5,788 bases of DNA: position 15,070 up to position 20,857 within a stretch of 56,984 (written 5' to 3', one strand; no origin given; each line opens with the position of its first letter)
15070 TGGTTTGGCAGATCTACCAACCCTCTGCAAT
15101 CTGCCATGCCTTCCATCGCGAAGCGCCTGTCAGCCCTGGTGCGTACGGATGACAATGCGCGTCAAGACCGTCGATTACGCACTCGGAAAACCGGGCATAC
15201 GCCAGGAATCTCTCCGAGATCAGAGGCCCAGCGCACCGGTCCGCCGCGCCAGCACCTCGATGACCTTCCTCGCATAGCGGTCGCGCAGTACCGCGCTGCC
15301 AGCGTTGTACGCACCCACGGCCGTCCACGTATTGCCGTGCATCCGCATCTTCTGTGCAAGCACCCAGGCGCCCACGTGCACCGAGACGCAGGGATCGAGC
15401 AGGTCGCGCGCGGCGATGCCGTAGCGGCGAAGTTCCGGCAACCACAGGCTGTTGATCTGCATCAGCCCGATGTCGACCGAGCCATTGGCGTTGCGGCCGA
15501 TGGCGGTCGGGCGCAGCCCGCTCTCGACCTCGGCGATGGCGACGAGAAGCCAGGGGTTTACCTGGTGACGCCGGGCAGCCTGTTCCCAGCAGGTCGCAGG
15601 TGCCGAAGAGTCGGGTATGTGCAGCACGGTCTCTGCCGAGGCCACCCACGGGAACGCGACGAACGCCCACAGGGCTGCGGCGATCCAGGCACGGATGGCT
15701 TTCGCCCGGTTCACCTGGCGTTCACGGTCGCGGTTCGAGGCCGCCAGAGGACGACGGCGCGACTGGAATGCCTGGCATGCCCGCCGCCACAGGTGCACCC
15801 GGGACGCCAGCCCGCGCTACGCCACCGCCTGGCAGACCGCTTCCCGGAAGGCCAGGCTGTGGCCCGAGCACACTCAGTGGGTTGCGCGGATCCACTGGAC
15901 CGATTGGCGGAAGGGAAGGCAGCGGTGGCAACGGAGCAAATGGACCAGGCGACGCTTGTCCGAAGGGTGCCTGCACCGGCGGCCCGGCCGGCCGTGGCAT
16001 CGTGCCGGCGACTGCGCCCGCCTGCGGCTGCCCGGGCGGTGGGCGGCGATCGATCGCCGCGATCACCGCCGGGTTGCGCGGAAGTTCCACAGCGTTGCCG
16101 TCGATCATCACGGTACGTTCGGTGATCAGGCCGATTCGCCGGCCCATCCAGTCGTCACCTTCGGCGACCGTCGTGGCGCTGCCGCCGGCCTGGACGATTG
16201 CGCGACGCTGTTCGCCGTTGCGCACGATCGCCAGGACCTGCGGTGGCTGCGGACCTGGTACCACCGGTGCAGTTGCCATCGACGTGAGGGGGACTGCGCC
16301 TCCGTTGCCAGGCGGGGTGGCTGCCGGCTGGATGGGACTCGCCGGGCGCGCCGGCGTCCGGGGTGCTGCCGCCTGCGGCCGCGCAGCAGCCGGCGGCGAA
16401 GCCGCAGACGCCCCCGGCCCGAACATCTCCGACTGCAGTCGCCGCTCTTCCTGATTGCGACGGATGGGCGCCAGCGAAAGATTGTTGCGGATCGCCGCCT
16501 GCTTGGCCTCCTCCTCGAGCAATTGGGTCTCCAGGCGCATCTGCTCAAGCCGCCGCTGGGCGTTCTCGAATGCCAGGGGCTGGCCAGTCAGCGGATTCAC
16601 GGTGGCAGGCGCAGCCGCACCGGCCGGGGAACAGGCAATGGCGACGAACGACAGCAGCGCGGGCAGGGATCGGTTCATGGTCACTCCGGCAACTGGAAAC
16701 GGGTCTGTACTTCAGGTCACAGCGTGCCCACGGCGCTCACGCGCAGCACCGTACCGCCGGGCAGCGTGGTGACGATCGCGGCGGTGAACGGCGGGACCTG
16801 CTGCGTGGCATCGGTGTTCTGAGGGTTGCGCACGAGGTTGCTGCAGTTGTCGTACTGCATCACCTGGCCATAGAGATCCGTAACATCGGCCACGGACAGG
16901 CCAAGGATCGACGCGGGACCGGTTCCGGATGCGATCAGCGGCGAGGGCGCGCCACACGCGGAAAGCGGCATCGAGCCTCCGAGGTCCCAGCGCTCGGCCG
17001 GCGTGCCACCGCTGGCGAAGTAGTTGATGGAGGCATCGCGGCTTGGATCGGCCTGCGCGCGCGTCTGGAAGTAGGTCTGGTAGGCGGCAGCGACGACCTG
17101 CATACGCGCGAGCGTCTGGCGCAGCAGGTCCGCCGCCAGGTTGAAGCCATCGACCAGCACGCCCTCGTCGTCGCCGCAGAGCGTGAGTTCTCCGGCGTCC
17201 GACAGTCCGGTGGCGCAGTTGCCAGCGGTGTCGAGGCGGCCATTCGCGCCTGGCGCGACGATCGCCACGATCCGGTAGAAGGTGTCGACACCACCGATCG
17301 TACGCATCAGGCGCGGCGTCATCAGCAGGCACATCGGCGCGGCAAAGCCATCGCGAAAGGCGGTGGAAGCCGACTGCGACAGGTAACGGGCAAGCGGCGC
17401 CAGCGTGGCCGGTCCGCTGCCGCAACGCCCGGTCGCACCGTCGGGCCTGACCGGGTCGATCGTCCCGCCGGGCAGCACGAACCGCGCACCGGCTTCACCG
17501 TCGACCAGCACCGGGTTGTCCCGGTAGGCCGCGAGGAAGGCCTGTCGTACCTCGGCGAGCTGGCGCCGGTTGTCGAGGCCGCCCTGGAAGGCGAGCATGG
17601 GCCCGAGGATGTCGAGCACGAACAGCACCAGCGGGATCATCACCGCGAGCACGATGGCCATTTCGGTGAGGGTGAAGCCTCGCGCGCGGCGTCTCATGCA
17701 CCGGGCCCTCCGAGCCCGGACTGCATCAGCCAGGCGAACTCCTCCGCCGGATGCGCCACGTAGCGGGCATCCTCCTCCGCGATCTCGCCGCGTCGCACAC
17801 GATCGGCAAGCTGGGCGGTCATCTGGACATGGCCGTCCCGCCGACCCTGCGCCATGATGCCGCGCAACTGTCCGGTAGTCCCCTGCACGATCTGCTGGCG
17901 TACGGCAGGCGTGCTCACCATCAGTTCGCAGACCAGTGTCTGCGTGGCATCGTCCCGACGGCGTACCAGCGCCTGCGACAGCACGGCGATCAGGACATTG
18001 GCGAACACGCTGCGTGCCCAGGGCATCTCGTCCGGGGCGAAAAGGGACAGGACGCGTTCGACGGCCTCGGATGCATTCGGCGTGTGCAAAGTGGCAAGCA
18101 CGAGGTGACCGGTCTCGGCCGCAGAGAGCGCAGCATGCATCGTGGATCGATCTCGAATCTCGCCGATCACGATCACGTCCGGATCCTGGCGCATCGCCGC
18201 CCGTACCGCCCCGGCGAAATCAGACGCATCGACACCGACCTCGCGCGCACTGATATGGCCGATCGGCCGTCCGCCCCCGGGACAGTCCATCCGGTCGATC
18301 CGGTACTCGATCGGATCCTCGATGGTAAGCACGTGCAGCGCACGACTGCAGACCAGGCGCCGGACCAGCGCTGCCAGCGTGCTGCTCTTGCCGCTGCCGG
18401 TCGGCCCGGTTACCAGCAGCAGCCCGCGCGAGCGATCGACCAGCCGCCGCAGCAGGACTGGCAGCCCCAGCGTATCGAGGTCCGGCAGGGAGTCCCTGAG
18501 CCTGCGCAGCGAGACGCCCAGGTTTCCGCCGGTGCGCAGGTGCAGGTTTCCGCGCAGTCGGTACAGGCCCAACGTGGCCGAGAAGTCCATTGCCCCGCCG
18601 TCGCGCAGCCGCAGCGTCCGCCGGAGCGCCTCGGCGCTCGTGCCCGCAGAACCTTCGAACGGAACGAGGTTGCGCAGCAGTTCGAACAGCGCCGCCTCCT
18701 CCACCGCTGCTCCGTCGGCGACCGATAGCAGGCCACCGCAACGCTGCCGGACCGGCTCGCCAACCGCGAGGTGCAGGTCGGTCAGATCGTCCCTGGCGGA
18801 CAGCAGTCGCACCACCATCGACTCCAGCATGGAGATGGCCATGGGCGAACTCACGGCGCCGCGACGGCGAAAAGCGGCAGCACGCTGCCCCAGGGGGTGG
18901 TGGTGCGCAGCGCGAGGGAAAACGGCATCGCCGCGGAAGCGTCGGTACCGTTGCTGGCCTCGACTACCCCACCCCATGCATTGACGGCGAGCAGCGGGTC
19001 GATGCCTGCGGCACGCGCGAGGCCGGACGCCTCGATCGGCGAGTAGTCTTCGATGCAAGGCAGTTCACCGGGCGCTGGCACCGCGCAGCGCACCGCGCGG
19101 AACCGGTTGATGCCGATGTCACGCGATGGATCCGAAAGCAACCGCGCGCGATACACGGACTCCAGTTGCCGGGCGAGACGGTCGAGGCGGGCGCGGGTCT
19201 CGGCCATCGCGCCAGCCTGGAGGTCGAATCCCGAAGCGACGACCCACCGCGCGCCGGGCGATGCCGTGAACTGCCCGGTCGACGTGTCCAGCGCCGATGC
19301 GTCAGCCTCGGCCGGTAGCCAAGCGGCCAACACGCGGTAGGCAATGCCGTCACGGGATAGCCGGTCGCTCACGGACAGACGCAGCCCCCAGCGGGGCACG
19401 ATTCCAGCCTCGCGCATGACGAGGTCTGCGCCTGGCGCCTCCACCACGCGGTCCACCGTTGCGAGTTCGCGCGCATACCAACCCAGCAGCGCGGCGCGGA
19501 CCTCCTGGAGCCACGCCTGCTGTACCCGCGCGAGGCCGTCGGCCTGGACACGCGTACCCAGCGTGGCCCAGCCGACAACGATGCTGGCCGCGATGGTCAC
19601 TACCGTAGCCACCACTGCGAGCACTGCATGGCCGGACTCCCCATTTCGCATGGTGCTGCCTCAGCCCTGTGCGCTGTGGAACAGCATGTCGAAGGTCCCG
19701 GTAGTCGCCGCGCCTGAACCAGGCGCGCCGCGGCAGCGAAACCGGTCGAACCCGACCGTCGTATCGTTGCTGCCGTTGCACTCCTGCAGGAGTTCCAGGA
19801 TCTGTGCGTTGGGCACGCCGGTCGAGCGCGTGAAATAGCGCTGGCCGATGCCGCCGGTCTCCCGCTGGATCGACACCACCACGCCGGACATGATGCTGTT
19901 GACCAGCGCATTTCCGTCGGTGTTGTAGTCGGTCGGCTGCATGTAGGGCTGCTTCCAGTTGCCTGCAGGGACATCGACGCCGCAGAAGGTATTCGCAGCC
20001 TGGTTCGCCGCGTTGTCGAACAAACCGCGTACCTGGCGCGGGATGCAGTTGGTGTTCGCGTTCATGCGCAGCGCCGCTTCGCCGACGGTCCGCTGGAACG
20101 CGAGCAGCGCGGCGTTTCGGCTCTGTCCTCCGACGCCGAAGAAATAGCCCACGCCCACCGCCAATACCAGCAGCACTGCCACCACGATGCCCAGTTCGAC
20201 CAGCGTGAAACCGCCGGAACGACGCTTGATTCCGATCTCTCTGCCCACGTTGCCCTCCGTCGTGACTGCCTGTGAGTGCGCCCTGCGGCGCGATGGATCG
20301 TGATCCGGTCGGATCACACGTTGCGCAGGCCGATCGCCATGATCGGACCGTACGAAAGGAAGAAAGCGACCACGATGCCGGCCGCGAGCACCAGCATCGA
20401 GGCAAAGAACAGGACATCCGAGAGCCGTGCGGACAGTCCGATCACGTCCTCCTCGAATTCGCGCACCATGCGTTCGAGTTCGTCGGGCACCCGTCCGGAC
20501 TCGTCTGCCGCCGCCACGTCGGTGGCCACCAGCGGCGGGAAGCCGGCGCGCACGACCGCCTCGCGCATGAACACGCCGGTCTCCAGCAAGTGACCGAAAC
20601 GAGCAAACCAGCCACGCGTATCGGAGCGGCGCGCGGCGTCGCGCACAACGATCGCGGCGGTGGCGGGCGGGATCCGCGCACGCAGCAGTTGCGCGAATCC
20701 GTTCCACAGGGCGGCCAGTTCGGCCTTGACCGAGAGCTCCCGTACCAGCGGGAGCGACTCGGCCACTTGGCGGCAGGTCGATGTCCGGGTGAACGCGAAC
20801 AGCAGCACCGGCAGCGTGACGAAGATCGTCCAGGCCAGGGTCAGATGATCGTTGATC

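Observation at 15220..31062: One operon fusing a VirB8-VirB9-VirB10 secretion core (plus VirB1-like SLT) to a complete type IV pilus/T2SS-like machine, with no T4SS ATPases, VirB6, coupling protein or relaxase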

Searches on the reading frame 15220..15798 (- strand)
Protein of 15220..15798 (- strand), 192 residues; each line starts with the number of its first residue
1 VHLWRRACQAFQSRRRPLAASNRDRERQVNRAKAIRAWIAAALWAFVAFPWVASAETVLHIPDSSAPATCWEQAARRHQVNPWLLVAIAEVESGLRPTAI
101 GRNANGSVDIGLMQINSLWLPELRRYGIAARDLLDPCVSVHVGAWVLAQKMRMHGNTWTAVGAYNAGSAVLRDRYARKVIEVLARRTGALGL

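Call 5: search_protein_families(library=pfam, proteins=[window:15220-15798:-], max_evalue=0.01)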
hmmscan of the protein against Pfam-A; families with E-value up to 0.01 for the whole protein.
window:15220-15798:- (192 aa): 2 families
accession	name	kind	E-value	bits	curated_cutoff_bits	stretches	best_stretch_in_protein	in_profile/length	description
PF01464.25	SLT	-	1.7e-22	79.6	21.3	1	70-173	2-103/117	Transglycosylase SLT domain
PF18896.5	SLT_3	-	1.2e-06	29.3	27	1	77-124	11-58/89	Lysozyme like domain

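Call 7: search_protein_families(library=ncbifam, proteins=[window:15220-15798:-], max_evalue=0.01)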
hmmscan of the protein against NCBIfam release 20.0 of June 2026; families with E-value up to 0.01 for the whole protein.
window:15220-15798:- (192 aa): 4 families
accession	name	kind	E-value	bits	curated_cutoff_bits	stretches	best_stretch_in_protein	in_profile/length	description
NF011856.0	PRK15328.1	equivalog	8.7e-40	135.9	208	1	64-182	15-138/160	type III secretion system invasion protein IagB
NF010463.0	PRK13888.1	equivalog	2.8e-17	63.4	246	1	69-171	16-119/211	conjugal transfer protein TrbN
NF010438.0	PRK13864.1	equivalog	8.1e-09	35.3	212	1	103-169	87-157/245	type IV secretion system lytic transglycosylase VirB1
NF047373.1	BB0259_flg_lyt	exception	0.00012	21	234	1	72-172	553-651/705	flagellar assembly lytic transglycosylase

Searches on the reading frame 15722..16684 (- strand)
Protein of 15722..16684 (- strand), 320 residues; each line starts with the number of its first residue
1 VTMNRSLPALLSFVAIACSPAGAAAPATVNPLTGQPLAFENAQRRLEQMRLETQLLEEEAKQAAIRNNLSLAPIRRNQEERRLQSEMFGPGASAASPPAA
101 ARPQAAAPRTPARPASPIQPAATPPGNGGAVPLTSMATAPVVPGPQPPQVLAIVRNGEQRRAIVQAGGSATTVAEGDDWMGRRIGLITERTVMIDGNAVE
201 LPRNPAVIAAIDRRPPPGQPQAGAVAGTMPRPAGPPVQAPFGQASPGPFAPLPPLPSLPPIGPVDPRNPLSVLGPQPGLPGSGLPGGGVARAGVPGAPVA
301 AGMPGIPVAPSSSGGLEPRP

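Call 5: search_protein_families(library=pfam, proteins=[window:15722-16684:-], max_evalue=0.01)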
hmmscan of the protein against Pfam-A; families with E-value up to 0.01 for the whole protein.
window:15722-16684:- (320 aa): 0 families

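Call 7: search_protein_families(library=ncbifam, proteins=[window:15722-16684:-], max_evalue=0.01)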
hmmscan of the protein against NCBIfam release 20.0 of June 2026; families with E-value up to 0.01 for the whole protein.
window:15722-16684:- (320 aa): 1 family
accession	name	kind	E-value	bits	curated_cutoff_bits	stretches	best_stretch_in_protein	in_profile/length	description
TIGR03021.1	pilP_fam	equivalog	0.00057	20.9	34.65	1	122-194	39-118/119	type IV pilus biogenesis protein PilP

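Call 21: search_protein_families(library=pfam, proteins=[window:15722-16684:-], max_evalue=10)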
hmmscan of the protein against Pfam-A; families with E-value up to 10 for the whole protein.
window:15722-16684:- (320 aa): 2 families
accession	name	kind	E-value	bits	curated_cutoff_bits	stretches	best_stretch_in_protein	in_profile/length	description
PF08793.15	2C_adapt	-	0.16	12.6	22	1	26-38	9-20/35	2-cysteine adaptor domain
PF04027.18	DUF371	-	0.3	11.5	25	1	150-199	59-108/133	Domain of unknown function (DUF371)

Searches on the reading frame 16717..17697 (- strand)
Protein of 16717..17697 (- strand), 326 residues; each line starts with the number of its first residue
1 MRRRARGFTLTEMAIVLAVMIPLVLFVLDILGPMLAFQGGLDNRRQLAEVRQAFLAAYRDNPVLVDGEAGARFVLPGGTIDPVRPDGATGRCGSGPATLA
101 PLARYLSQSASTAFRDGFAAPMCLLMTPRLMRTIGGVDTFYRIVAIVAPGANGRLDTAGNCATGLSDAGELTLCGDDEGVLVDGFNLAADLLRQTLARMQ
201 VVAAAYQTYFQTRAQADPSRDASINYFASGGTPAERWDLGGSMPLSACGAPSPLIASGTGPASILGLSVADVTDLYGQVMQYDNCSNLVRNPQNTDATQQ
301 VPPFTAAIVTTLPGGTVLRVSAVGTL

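Call 5: search_protein_families(library=pfam, proteins=[window:16717-17697:-], max_evalue=0.01)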
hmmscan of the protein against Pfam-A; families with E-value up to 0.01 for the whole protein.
window:16717-17697:- (326 aa): 1 family
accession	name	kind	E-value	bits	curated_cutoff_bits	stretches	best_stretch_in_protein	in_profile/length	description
PF07963.17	N_methyl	-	0.00043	20.2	21.2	1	2-20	1-19/27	Prokaryotic N-terminal methylation motif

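Call 7: search_protein_families(library=ncbifam, proteins=[window:16717-17697:-], max_evalue=0.01)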
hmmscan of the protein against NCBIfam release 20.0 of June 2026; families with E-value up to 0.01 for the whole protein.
window:16717-17697:- (326 aa): 1 family
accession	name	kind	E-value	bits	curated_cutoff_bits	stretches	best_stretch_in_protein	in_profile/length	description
TIGR02532.1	IV_pilin_GFxxxE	domain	0.00045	20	16.3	1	6-20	2-16/24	prepilin-type N-terminal cleavage/methylation domain-containing protein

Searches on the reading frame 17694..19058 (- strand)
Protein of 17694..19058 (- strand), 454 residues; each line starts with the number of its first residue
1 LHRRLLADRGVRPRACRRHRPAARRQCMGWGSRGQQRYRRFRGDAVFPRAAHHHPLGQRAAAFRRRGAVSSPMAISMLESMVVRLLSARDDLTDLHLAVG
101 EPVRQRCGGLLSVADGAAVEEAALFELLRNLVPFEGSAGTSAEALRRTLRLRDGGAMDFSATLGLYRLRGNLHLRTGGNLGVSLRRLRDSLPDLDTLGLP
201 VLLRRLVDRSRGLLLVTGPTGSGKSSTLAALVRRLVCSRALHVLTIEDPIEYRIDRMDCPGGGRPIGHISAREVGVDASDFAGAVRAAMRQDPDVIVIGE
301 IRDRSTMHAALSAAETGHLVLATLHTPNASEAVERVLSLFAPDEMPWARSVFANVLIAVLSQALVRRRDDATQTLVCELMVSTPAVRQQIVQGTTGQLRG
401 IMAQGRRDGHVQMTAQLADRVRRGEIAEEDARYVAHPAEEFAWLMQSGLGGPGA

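Call 5: search_protein_families(library=pfam, proteins=[window:17694-19058:-], max_evalue=0.01)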
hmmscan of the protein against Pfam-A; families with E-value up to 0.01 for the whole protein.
window:17694-19058:- (454 aa): 7 families
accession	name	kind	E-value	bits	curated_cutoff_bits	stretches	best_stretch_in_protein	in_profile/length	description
PF00437.27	T2SSE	-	6.2e-44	150.6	24.9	1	202-382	133-288/370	Type II/IV secretion system protein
PF13401.12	AAA_22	-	5.7e-05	23.9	27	1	209-243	3-39/130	AAA domain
PF25199.1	nSTAND_NTPase5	-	0.00027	21.2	34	1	205-255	35-85/145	Novel STAND NTPase 5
PF13555.12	AAA_29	-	0.00062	19.9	27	1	211-239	22-50/61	P-loop containing region of AAA domain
PF13191.12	AAA_16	-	0.0007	20.6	32.6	1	202-239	15-52/167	AAA ATPase domain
PF01935.23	DUF87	-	0.0061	17.1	23.2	1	215-244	27-56/220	Helicase HerA, central domain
PF20703.3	nSTAND1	-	0.0065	16.6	27.1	0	203-236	27-59/379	Novel STAND NTPase 1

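Call 7: search_protein_families(library=ncbifam, proteins=[window:17694-19058:-], max_evalue=0.01)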
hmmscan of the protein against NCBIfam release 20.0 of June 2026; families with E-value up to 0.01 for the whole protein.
window:17694-19058:- (454 aa): 19 families
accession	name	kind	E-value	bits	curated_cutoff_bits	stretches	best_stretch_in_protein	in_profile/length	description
TIGR01420.1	pilT_fam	subfamily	3.2e-87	293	319.1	1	89-438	11-341/343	PilT/PilU family type 4a pilus ATPase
TIGR02533.1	type_II_gspE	equivalog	1.9e-39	135.7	630.25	1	202-368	234-382/486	type II secretion system ATPase GspE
TIGR02525.1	plasmid_TraJ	equivalog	1.3e-37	129.7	368.3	1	87-392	19-324/372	plasmid transfer ATPase TraJ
NF041000.1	ATPase_ComGA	equivalog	3.4e-34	118.1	300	1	203-365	120-265/267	competence type IV pilus ATPase ComGA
NF053534.1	T4PilAsmATPsTfpB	equivalog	4.3e-33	114.6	850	1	205-367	330-474/584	type IV pilus assembly ATPase TfpB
NF007755.0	PRK10436.1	equivalog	5.9e-33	114.2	617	1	184-370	188-360/465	type II secretion system protein GspE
TIGR02538.1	type_IV_pilB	equivalog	6.5e-31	107.6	675.65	1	203-341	308-434/564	type IV-A pilus assembly ATPase PilB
TIGR02524.1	dot_icm_DotB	equivalog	3e-30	105.6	463.3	1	178-428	101-347/358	Dot/Icm type IV secretion system ATPase DotB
NF058587.1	archaellum_moto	equivalog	1.8e-14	53.4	550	1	214-372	278-424/527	archaellum flagellar ATPase motor FlaI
TIGR02782.1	TrbB_P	equivalog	1.7e-11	43.9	304.55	1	209-354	134-270/303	P-type conjugative transfer ATPase TrbB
TIGR03819.1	heli_sec_ATPase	hypoth_equivalog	8.2e-11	41.7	373.15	1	200-345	168-306/340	TadA family conjugal transfer-associated ATPase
NF053672.1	bindosome_BasE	exception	5.6e-10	38.6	1000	1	213-344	272-396/512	bindosome assembly system ATPase subunit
TIGR02788.1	VirB11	equivalog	6.9e-10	38.4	249.95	1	211-341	144-267/308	P-type DNA transfer ATPase VirB11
NF010407.0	PRK13833.1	subfamily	9.9e-09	35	499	1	210-341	143-264/323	conjugal transfer protein TrbB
NF010425.0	PRK13851.1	equivalog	1.8e-08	33.6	461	1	200-363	152-305/344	type IV secretion system protein VirB11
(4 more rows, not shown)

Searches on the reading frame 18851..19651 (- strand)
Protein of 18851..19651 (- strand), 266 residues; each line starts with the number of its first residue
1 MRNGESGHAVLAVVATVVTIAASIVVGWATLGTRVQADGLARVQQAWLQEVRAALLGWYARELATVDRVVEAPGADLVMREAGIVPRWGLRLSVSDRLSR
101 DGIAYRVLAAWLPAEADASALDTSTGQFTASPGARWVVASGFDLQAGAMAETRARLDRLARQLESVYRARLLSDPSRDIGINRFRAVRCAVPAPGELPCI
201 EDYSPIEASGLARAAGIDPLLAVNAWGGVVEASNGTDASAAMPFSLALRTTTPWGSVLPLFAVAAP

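Call 5: search_protein_families(library=pfam, proteins=[window:18851-19651:-], max_evalue=0.01)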
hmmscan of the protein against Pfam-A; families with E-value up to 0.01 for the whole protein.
window:18851-19651:- (266 aa): 0 families

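Call 7: search_protein_families(library=ncbifam, proteins=[window:18851-19651:-], max_evalue=0.01)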
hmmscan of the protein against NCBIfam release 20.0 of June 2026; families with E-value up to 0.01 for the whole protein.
window:18851-19651:- (266 aa): 0 families

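Call 21: search_protein_families(library=pfam, proteins=[window:18851-19651:-], max_evalue=10)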
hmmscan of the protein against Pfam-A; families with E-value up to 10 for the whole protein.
window:18851-19651:- (266 aa): 1 family
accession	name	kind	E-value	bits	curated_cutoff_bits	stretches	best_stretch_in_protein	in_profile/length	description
PF24614.1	Tf2-1_C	-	0.2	11.9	27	1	23-38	18-33/45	Transposon Tf2-1 polyprotein, C-terminal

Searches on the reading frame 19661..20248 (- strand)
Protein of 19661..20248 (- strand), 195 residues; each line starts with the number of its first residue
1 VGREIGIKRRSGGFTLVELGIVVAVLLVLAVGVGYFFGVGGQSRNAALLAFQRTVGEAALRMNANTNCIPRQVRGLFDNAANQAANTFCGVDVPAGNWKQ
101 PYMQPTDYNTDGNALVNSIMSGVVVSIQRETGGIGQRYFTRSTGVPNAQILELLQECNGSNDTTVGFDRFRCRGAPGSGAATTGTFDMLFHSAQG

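Call 21: search_protein_families(library=pfam, proteins=[window:19661-20248:-], max_evalue=10)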
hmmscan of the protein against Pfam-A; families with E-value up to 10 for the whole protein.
window:19661-20248:- (195 aa): 1 family
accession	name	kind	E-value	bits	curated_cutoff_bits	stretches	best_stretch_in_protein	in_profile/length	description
PF07963.17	N_methyl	-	0.00022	21.1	21.2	1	8-33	1-26/27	Prokaryotic N-terminal methylation motif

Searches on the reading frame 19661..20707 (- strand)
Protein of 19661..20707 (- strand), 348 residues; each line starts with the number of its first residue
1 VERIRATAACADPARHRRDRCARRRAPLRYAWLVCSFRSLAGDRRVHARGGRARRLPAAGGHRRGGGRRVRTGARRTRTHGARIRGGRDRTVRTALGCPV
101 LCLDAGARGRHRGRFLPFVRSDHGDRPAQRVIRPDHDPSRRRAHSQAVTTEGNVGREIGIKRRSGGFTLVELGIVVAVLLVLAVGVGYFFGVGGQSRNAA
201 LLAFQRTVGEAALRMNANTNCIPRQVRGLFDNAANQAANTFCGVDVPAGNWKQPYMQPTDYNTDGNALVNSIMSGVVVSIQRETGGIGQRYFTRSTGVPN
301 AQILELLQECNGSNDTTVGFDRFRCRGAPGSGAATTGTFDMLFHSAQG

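Call 5: search_protein_families(library=pfam, proteins=[window:19661-20707:-], max_evalue=0.01)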
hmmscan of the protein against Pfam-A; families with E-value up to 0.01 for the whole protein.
window:19661-20707:- (348 aa): 1 family
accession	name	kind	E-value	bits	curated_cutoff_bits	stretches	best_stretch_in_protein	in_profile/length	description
PF07963.17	N_methyl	-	0.00051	19.9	21.2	1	161-186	1-26/27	Prokaryotic N-terminal methylation motif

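Call 7: search_protein_families(library=ncbifam, proteins=[window:19661-20707:-], max_evalue=0.01)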
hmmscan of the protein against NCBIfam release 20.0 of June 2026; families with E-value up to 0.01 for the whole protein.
window:19661-20707:- (348 aa): 0 families
